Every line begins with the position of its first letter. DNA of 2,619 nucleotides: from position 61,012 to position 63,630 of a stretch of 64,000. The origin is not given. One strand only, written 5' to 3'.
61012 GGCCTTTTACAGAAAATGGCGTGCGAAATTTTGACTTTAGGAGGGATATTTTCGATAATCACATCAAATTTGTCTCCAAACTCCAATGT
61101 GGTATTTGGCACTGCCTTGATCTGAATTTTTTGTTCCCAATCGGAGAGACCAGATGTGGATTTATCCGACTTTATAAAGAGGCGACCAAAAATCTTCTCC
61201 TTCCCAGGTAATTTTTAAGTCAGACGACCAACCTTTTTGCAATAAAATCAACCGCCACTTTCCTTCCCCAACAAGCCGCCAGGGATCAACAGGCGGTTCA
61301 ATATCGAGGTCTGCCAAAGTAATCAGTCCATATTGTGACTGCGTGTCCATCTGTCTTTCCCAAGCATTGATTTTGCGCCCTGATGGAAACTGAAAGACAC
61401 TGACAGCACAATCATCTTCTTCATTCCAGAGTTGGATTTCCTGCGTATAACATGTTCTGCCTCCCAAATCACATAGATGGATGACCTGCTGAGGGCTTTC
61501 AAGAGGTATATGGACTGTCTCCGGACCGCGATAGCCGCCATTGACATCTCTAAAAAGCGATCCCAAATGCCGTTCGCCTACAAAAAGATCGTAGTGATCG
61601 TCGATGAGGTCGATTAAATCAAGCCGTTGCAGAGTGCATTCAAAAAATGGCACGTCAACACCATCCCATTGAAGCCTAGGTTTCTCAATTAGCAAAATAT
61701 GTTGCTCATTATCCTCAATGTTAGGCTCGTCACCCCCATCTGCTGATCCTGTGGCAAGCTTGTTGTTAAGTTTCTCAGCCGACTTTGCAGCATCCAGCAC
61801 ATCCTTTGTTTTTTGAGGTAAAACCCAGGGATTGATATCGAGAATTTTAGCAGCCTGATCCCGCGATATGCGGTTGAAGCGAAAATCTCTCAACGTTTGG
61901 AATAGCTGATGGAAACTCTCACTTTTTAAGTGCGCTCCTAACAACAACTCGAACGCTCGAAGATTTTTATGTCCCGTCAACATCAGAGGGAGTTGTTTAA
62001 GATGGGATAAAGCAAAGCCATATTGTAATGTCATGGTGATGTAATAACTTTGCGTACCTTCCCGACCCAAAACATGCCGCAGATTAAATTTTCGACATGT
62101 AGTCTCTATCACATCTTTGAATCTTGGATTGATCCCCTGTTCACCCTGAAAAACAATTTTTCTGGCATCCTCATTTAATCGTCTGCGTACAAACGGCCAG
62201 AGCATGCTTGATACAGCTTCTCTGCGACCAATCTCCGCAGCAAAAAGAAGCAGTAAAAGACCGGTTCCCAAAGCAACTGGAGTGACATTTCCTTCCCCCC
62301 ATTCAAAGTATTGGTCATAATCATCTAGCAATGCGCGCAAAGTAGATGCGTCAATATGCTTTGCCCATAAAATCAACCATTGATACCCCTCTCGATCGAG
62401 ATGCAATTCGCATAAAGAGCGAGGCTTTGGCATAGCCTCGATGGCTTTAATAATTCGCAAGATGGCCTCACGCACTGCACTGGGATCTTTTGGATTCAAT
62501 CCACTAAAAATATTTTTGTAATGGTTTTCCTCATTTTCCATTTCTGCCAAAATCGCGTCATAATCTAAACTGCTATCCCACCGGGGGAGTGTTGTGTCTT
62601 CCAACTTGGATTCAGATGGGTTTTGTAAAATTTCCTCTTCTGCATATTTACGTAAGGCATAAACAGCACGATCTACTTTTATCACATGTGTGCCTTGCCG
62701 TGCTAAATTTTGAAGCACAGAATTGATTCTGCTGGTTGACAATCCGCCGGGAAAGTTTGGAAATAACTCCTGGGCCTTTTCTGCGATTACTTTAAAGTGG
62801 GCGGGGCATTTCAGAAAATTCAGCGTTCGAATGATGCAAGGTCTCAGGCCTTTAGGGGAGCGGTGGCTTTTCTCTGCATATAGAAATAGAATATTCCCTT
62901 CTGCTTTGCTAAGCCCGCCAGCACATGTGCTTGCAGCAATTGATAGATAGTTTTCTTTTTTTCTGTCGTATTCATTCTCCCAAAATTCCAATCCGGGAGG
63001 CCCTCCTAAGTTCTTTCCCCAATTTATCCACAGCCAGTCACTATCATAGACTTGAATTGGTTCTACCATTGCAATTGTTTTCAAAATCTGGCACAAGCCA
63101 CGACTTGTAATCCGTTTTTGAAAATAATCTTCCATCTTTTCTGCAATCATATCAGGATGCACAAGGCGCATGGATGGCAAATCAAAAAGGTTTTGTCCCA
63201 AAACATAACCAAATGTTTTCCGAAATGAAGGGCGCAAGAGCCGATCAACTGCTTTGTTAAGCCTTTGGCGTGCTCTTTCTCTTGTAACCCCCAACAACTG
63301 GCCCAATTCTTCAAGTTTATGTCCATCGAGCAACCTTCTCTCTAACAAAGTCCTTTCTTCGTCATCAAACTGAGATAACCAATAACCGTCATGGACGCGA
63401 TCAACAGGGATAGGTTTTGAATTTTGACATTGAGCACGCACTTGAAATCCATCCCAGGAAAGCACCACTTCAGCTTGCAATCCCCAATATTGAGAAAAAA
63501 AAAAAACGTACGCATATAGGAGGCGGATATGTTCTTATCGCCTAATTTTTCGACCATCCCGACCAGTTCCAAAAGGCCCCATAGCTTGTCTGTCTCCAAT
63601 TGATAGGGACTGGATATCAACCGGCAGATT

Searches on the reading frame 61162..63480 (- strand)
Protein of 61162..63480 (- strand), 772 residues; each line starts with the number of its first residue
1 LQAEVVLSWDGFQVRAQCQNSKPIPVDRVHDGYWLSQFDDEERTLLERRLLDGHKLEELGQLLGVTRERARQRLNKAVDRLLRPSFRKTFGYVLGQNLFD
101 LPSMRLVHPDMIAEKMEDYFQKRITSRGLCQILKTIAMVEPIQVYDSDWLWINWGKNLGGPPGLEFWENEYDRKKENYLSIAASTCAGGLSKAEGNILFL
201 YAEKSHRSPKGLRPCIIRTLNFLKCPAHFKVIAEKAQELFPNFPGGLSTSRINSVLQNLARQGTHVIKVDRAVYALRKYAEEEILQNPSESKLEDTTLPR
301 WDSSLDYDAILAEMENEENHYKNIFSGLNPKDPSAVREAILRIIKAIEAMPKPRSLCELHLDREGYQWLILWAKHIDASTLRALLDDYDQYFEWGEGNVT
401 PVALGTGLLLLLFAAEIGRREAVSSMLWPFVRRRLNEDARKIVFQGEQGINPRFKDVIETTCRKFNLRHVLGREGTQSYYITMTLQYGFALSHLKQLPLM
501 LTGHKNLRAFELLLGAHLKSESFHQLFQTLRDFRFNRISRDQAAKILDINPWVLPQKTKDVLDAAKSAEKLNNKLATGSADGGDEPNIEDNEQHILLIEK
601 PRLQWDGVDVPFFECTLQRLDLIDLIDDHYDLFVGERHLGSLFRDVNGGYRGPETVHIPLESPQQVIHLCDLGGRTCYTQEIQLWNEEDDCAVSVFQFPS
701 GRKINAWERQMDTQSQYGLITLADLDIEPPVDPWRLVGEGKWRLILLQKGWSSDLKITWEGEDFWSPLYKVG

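Call 43: search_protein_families(library=pfam, proteins=[window:61162-63480:-])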
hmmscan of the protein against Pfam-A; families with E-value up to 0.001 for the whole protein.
window:61162-63480:- (772 aa): 1 family
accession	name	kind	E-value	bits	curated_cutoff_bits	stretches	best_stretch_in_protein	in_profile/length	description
PF04545.22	Sigma70_r4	-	7.1e-10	38.7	24.1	1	34-81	1-48/50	Sigma-70, region 4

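Call 68: search_protein_families(library=padloc, proteins=[window:61162-63480:-], max_evalue=0.00001)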
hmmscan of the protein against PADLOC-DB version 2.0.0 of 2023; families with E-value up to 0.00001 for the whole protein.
window:61162-63480:- (772 aa): 0 families
